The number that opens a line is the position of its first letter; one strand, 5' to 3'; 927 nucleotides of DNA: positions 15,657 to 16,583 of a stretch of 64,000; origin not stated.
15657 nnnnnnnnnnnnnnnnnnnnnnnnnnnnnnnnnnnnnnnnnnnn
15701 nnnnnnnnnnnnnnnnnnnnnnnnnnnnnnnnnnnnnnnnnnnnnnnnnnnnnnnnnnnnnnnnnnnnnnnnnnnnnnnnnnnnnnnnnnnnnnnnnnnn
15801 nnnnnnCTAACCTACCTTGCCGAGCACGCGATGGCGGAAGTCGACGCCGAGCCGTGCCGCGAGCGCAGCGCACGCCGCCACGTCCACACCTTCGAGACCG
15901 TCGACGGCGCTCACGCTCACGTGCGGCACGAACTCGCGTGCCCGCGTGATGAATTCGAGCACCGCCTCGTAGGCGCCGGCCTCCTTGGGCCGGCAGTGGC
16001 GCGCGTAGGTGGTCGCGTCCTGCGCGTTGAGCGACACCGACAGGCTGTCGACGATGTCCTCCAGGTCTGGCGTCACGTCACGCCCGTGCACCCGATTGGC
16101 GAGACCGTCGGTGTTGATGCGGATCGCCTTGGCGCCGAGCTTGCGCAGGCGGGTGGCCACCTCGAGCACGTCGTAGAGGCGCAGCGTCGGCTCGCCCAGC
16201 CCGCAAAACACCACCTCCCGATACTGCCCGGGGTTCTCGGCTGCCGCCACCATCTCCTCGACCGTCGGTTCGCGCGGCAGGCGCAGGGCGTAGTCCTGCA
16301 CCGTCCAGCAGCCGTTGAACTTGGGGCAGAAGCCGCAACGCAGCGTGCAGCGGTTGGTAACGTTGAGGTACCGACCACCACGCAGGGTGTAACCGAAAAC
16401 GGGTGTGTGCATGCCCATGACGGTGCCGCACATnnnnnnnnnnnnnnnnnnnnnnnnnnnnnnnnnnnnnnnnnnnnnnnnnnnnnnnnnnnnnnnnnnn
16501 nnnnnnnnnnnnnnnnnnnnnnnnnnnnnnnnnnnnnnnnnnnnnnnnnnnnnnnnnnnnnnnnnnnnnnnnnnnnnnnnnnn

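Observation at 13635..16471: Radical SAM gene with a perfect class II FNR promoter heading a candidate rSAM-ubiU-ubiV operon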

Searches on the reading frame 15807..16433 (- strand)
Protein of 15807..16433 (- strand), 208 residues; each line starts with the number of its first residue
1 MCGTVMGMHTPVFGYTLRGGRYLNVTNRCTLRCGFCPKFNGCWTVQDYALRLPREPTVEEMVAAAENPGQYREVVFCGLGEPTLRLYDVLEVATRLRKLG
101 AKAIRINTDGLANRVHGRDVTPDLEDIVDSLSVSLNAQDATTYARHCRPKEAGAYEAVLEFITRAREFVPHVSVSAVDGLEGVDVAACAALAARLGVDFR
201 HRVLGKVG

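Call 3: search_protein_families(library=ncbifam, proteins=[window:15807-16433:-], max_evalue=0.001)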
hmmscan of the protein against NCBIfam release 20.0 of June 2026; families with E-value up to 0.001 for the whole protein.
window:15807-16433:- (208 aa): 12 families
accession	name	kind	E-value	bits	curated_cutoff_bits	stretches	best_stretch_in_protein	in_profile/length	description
TIGR04038.1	tatD_link_rSAM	subfamily_domain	3.9e-71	238.8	129.7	1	14-203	3-190/192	TatD family nuclease-associated radical SAM protein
TIGR04100.1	rSAM_pair_X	hypoth_equivalog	2.7e-47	160.9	262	1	15-203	4-195/197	TIGR04100 family radical SAM protein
TIGR04317.1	W_rSAM_matur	equivalog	3.9e-10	39.4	380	1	22-197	7-176/349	tungsten cofactor oxidoreductase radical SAM maturase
TIGR02666.1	moaA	equivalog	4.8e-09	35.6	284.05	1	23-192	14-180/336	GTP 3',8-cyclase MoaA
NF045702.1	rSAM_GDGT_ether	equivalog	1.2e-08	34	450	1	23-113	90-176/486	tetraether lipid synthase Tes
TIGR02668.1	moaA_archaeal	equivalog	1.2e-07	31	325.25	1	23-168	14-146/303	GTP 3',8-cyclase MoaA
NF001199.0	PRK00164.2-1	equivalog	2e-07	30.4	231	1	23-167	16-147/308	GTP 3',8-cyclase MoaA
NF045646.2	rSAM_Se_TrsS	equivalog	3.7e-06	25.7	490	1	23-112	90-172/441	radical SAM (seleno)protein TrsS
NF045574.1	sacti_mat_StsB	exception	0.00016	20.7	625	1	22-157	99-220/466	StsB family radical SAM/SPASM domain sactipeptide maturase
TIGR04311.1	rSAM_Geo_metal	subfamily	0.00029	20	400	1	22-171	6-148/423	radical SAM/SPASM family putative metalloenzyme maturase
TIGR04321.1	spiroSPASM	subfamily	0.00046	19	250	1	23-171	235-382/510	spiro-SPASM protein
NF038283.1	viperin_w_prok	equivalog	0.00061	19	180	1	25-172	8-154/281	viperin family antiviral radical SAM protein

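Call 4: search_protein_families(library=pfam, proteins=[window:15807-16433:-], max_evalue=0.001)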
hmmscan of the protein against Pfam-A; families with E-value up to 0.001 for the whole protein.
window:15807-16433:- (208 aa): 1 family
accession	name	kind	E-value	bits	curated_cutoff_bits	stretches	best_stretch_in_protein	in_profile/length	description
PF04055.27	Radical_SAM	-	2.5e-13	51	29.5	1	24-182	2-153/166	Radical SAM superfamily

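Call 6: find_homologous_proteins(query=window:15807-16418:-, max_evalue=0.00001)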
Query window:15807-16418:- (203 aa): 1555 proteins with E <= 0.00001 among 2474 candidates; the best 120 are listed.
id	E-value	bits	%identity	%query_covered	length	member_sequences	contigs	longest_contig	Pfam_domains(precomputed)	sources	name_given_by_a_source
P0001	2.6e-133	460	100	100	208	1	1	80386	PF04055.28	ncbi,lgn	-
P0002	4.4e-105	368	80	100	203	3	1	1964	PF04055.28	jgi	jgi:TatD DNase family protein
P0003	9.7e-105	367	81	100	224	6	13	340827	PF04055.28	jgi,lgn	jgi:TatD DNase family protein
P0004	8.3e-104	364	78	100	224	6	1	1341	PF04055.28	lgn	-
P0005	1.1e-103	363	79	100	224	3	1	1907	PF04055.28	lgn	-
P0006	2.4e-102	359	80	97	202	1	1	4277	PF04055.28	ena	-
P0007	4.8e-94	332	72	100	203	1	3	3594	PF04055.28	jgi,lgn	jgi:TatD DNase family protein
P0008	4.1e-91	322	69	100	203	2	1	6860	PF04055.28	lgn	-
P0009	6.6e-91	322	71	97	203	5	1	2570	PF04055.28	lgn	-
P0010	5.0e-89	315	71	97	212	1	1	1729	PF04055.28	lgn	-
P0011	1.2e-88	314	70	98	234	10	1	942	PF04055.28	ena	-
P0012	2.8e-88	313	72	98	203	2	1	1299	PF04055.28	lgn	-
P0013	7.5e-88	312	69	97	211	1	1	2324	PF04055.28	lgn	-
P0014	8.9e-88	311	71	98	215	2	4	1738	PF04055.28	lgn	-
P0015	9.3e-88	311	69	97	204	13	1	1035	PF04055.28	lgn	-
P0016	1.1e-87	311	67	100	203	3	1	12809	PF04055.28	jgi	jgi:TatD DNase family protein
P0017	1.2e-87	311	67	100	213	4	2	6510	PF04055.28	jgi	jgi:TatD DNase family protein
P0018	1.6e-87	311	70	97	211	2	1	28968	PF04055.28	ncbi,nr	ncbi:MAG: radical SAM protein [Gammaproteobacteria bacterium]|nr:radical SAM protein [Gammaproteobac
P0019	1.9e-87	310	70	97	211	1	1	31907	PF04055.28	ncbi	-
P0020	2.2e-87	310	68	97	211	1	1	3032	PF04055.28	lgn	-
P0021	3.4e-87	309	71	97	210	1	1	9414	PF04055.28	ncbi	-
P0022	3.7e-87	309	68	97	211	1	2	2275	PF04055.28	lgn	-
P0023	3.9e-87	309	69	98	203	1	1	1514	PF04055.28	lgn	-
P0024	4.5e-87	309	69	97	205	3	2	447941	PF04055.28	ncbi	ncbi:MAG: TatD family nuclease-associated radical SAM protein [Sulfuricaulis sp.]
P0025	6.7e-87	309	70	98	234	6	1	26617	PF04055.28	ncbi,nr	ncbi:MAG TPA: TatD family nuclease-associated radical SAM protein [Candidatus Methylomirabilis sp.]|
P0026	6.9e-87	308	70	97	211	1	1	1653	PF04055.28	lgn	-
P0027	7.0e-87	308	68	100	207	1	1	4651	PF04055.28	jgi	jgi:TatD DNase family protein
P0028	9.1e-87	308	69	97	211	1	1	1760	PF04055.28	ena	-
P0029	1.1e-86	308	69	99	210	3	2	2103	PF04055.28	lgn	-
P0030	1.3e-86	308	67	100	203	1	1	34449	PF04055.28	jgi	jgi:TatD DNase family protein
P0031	1.9e-86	307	70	97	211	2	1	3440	PF04055.28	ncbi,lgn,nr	ncbi:MAG: radical SAM protein [Gammaproteobacteria bacterium]|nr:radical SAM protein [Gammaproteobac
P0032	2.1e-86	307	68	97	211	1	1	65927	PF04055.28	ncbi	-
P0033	2.5e-86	307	70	96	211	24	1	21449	PF04055.28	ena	-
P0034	2.6e-86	307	70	97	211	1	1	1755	PF04055.28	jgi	jgi:TatD DNase family protein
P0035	2.6e-86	307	69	98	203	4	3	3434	PF04055.28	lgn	-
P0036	2.7e-86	307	69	97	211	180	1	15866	PF04055.28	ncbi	-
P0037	2.8e-86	306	69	99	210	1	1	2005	PF04055.28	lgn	-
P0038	2.9e-86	306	68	99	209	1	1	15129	PF04055.28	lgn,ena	-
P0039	3.0e-86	306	69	97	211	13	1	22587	PF04055.28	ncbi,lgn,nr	ncbi:MAG: TatD family nuclease-associated radical SAM protein [Sulfuricaulis sp.]|nr:TatD family nuc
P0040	3.2e-86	306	69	96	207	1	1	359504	PF04055.28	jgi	jgi:TatD DNase family protein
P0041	3.2e-86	306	68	97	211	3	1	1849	PF04055.28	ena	-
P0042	5.4e-86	306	69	97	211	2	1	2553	PF04055.28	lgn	-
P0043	5.4e-86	306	66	99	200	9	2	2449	PF04055.28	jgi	jgi:TatD family-associated radical SAM protein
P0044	5.6e-86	306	68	98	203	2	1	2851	PF04055.28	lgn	-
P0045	7.8e-86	305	70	97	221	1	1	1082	PF04055.28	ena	-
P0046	9.4e-86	305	68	97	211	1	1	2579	PF04055.28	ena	-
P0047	1.0e-85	305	68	98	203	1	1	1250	PF04055.28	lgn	-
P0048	1.1e-85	305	67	99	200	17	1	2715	PF04055.28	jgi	-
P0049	1.3e-85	304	68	98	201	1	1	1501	PF04055.28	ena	-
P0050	1.4e-85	304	69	97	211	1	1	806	PF04055.28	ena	-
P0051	2.4e-85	303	67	99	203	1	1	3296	PF04055.28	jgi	jgi:TatD DNase family protein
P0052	2.8e-85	303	66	99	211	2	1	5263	PF04055.28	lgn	-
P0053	3.3e-85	303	66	99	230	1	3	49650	PF04055.28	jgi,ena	jgi:TatD DNase family protein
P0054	3.7e-85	303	66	100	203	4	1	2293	PF04055.28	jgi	jgi:TatD DNase family protein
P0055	4.2e-85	303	66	100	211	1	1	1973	PF04055.28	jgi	jgi:TatD family-associated radical SAM protein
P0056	5.1e-85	302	69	98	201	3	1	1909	PF04055.28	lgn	-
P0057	6.3e-85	302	68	97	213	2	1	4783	PF04055.28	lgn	-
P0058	1.0e-84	301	69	97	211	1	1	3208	PF04055.28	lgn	-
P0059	1.4e-84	301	68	97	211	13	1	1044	PF04055.28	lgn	-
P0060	1.7e-84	301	69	97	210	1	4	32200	PF04055.28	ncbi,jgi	-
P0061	1.7e-84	301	67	98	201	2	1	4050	PF04055.28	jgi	jgi:TatD DNase family protein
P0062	1.9e-84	300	69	97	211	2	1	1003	PF04055.28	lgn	-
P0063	3.1e-84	300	68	97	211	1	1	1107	PF04055.28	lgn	-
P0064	3.2e-84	300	68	97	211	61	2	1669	PF04055.28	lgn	-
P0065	3.3e-84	300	69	97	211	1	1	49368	PF04055.28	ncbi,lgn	ncbi:MAG: TatD family nuclease-associated radical SAM protein [Sulfuricaulis sp.]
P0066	3.3e-84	300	64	99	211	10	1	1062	PF04055.28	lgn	-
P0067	3.7e-84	300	68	97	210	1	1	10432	PF04055.28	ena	-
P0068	3.8e-84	300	68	97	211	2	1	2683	PF04055.28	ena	-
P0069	4.1e-84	299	65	99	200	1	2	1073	PF04055.28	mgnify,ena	mgnify:CR=1 FL=1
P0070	4.7e-84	299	68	97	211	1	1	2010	PF04055.28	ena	-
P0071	5.4e-84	299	68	97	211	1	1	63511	PF04055.28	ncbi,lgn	-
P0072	5.6e-84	299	65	97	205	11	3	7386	PF04055.28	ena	-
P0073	5.6e-84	299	67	97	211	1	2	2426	PF04055.28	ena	-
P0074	6.7e-84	299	67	97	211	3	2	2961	PF04055.28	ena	-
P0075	7.7e-84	299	66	99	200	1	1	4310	PF04055.28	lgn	-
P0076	1.0e-83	298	66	99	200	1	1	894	PF04055.28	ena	-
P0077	1.1e-83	298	67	98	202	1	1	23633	PF04055.28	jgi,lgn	jgi:TatD DNase family protein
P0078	2.0e-83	297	67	97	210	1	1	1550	PF04055.28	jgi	jgi:TatD DNase family protein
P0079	2.1e-83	297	67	100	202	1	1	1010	PF04055.28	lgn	-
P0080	2.3e-83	297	66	99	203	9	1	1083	PF04055.28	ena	-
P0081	2.5e-83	297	66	98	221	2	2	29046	PF04055.28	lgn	-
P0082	3.0e-83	297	65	97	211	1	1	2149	PF04055.28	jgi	jgi:TatD family-associated radical SAM protein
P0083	3.2e-83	297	68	97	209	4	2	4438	PF04055.28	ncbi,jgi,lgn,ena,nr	ncbi:MAG TPA: TatD family nuclease-associated radical SAM protein [Gammaproteobacteria bacterium]|nr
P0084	3.5e-83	296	68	96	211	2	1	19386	PF04055.28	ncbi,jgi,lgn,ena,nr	ncbi:MAG: TatD family nuclease-associated radical SAM protein [Gammaproteobacteria bacterium]|nr:Tat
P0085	3.7e-83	296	66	98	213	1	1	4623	PF04055.28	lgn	-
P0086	3.8e-83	296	66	98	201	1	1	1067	PF04055.28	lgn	-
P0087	4.6e-83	296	67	96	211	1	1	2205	PF04055.28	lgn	-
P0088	4.6e-83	296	67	98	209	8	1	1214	PF04055.28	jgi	jgi:TatD DNase family protein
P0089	4.9e-83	296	66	100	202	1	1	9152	PF04055.28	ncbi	-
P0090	5.0e-83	296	64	99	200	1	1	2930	PF04055.28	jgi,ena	-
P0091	5.3e-83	296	67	98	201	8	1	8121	PF04055.28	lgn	-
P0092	5.4e-83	296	68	97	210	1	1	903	PF04055.28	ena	-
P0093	6.2e-83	296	65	98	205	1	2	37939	PF04055.28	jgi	jgi:TatD DNase family protein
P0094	8.4e-83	295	67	98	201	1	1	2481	PF04055.28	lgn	-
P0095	8.5e-83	295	68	96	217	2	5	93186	PF04055.28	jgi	-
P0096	9.2e-83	295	66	96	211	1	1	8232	PF04055.28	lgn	-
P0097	9.2e-83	295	67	98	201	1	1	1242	PF04055.28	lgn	-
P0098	9.4e-83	295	66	97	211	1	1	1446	PF04055.28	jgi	jgi:TatD family-associated radical SAM protein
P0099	9.9e-83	295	67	97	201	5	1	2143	PF04055.28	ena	-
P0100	1.1e-82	295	66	97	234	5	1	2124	PF04055.28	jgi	-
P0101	1.1e-82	295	66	99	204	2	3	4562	PF04055.28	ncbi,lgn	-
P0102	1.2e-82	295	66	98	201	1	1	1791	PF04055.28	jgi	jgi:TatD family-associated radical SAM protein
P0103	1.3e-82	295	66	99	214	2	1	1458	PF04055.28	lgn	-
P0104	1.4e-82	294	67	98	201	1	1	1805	PF04055.28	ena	-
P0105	1.5e-82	294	64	100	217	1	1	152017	PF04055.28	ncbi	-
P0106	1.8e-82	294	66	99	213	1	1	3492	PF04055.28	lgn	-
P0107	2.5e-82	294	67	97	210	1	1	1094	PF04055.28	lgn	-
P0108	2.6e-82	294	63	99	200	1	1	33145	PF04055.28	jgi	-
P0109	2.7e-82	294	65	100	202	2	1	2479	PF04055.28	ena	-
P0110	2.7e-82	293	63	99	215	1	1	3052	PF04055.28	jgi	jgi:TatD family-associated radical SAM protein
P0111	2.9e-82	293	67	96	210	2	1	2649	PF04055.28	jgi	-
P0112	3.0e-82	293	66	96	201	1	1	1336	PF04055.28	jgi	jgi:TatD DNase family protein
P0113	3.8e-82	293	63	96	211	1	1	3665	PF04055.28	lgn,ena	-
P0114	4.2e-82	293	66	98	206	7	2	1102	PF04055.28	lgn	-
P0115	5.5e-82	292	67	96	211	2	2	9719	PF04055.28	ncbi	-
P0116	5.6e-82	292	66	96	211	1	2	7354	PF04055.28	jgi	jgi:TatD family-associated radical SAM protein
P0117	6.1e-82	292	67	97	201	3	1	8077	PF04055.28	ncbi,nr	ncbi:MAG TPA: radical SAM protein [Gammaproteobacteria bacterium]|nr:radical SAM protein [Gammaprote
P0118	6.4e-82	292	66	97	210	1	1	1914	PF04055.28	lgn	-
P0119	6.5e-82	292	66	99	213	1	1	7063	PF04055.28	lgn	-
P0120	6.5e-82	292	65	99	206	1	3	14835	PF04055.28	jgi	jgi:TatD DNase family protein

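Call 9: find_related_loci(query=A1, collection=genome_contigs, flank=10000)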
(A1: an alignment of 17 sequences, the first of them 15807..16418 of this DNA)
Query A1 (203 aa) in genome_contigs; peptide patterns used: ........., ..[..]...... (x = any residue, [..] = any of these).
317 stretches matched a pattern; 287 encode a relative of the query (tblastn E <= 1e-3); the best 80 are kept; 80 distinct loci.
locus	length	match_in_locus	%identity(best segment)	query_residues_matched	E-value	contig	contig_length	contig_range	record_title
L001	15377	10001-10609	79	1-203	1e-108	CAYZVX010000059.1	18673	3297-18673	MAG TPA_asm: uncultured Acidiferrobacteraceae bacterium isolate SRP290908_co1_131 genome assembly, contig: NODE_3953_len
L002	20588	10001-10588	71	8-203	6e-96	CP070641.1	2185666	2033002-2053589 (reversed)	MAG: Pseudomonadota bacterium isolate bin909 chromosome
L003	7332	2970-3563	70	5-203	6e-92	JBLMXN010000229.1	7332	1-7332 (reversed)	MAG: Bacteroidota bacterium isolate MAG255 PRJNA957066_bin36_renamed_228, whole genome shotgun sequence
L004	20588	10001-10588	70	7-203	1e-90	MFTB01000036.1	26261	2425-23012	MAG: Candidatus Muproteobacteria bacterium RIFCSPHIGHO2_12_FULL_60_33 rifcsphigho2_12_scaffold_19766, whole genome shotg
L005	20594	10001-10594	70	5-203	3e-90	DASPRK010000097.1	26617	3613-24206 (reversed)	MAG TPA_asm: Candidatus Methylomirabilis sp. isolate SMAG_U12223 k141_2305652, whole genome shotgun sequence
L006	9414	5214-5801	71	7-203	4e-90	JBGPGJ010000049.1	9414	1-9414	MAG: Sulfurifustaceae bacterium isolate OBJ_0618_7090110_45 k141_10623337_length_9414_cov_14.4262, whole genome shotgun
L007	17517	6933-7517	69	8-203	4e-90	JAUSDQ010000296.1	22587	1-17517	MAG: Sulfuricaulis sp. isolate E14_maxbin.089_sub E14_k141_875542, whole genome shotgun sequence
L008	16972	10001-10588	70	7-203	1e-89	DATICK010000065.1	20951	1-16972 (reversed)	MAG TPA_asm: Sulfuricaulis sp. isolate SMAG_U16314 k141_2295754, whole genome shotgun sequence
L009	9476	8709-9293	70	8-203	5e-89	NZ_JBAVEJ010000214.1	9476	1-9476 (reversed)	MAG: Sulfuricaulis sp. isolate MFD05944_ilm_asm_bin16 k127_229194, whole genome shotgun sequence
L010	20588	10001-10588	70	7-203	3e-89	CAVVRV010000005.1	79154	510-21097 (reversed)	MAG: uncultured Gammaproteobacteria bacterium isolate MFD02809.bin.2.271 genome assembly, contig: contig_121149, whole g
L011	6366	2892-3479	65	7-203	6e-88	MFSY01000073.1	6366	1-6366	MAG: Candidatus Muproteobacteria bacterium RIFCSPHIGHO2_01_FULL_65_16 rifcsphigho2_01_scaffold_36631, whole genome shotg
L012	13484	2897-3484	68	7-203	6e-88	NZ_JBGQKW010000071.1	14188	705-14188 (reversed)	MAG: Sulfuricaulis sp. isolate OBJ2_061818_050_52 k141_3347631_length_14188_cov_45.3273, whole genome shotgun sequence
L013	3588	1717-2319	65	2-203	5e-88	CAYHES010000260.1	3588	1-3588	MAG TPA_asm: uncultured Acidiferrobacterales bacterium isolate ERP119705_co11_338 genome assembly, contig: NODE_20700_le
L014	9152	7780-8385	66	1-203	4e-87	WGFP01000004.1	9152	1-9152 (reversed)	MAG: Acidiferrobacterales bacterium isolate S146_88 k151_109989, whole genome shotgun sequence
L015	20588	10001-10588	69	7-203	6e-87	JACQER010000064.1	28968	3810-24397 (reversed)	MAG: Gammaproteobacteria bacterium isolate NC_groundwater_1026_Pr1_S-0.65um_62_16 Montesol18_Sp65_coassembly_scaffold_41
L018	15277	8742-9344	66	3-203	4e-86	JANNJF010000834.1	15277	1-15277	MAG: Gammaproteobacteria bacterium isolate SOY_40_concoct_339_sub SOY_40_k141_1409811, whole genome shotgun sequence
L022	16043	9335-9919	67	8-203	7e-86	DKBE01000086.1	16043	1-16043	MAG TPA_asm: Proteobacteria bacterium UBA6908 UBA6908_contig_24778, whole genome shotgun sequence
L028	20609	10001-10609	66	2-203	5e-83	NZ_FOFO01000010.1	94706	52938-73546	Ectothiorhodospira magna strain B7-7, whole genome shotgun sequence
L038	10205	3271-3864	61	6-203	4e-82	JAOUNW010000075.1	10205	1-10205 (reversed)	MAG: Gammaproteobacteria bacterium isolate 8_1_May_SF_Bin19 8_1_May_SF_Bin19_scaffold_5186_c1, whole genome shotgun sequ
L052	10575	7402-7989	61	8-203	4e-79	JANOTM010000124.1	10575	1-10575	MAG: Gammaproteobacteria bacterium isolate VAR_39_metabat_293 VAR_39_k141_5109481, whole genome shotgun sequence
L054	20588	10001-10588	61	7-203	8e-79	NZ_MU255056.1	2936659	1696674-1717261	Thiorhodospira sibirica ATCC 700588 ThisiDRAFT_Contig4.4, whole genome shotgun sequence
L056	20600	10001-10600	61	3-203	2e-78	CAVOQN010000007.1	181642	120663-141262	MAG: uncultured proteobacterium isolate MFD09779.bin.3.68 genome assembly, contig: contig_43985, whole genome shotgun se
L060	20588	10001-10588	57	7-203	9e-77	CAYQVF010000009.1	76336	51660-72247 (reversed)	MAG TPA_asm: uncultured Chromatiaceae bacterium isolate SRP128015_co1_170 genome assembly, contig: NODE_165_length_76336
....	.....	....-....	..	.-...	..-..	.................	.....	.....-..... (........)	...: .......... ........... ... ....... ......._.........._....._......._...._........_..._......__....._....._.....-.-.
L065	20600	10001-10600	60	4-203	1e-75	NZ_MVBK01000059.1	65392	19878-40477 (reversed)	Thioalkalivibrio denitrificans strain ALJD Ga0073317_1059, whole genome shotgun sequence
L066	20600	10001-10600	57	5-203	1e-75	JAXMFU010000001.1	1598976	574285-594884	MAG: Candidatus Competibacteraceae bacterium isolate STL-PRO95 C1.169.fa-1, whole genome shotgun sequence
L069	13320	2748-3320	61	9-199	2e-75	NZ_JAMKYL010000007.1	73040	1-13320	Oxalobacter paeniformigenes strain OxGP1 7, whole genome shotgun sequence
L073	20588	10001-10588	59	8-203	2e-75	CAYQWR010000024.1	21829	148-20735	MAG TPA_asm: uncultured Thiohalomonas sp. isolate binchicken_co151_64 genome assembly, contig: NODE_3323_length_21829_co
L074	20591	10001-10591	60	6-203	6e-75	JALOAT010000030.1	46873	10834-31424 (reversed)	MAG: Gammaproteobacteria bacterium isolate SO_2017_LW2 bin 39 scaffold_1729_c1_LW138R_2017, whole genome shotgun sequenc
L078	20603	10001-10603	59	2-203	3e-75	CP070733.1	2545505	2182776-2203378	MAG: Pseudomonadota bacterium isolate bin408 chromosome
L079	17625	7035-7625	60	6-203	8e-75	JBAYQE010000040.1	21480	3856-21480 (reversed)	MAG: Thiohalomonadaceae bacterium isolate SO_2016_LW2_155 scaffold04439_LW138R_2016, whole genome shotgun sequence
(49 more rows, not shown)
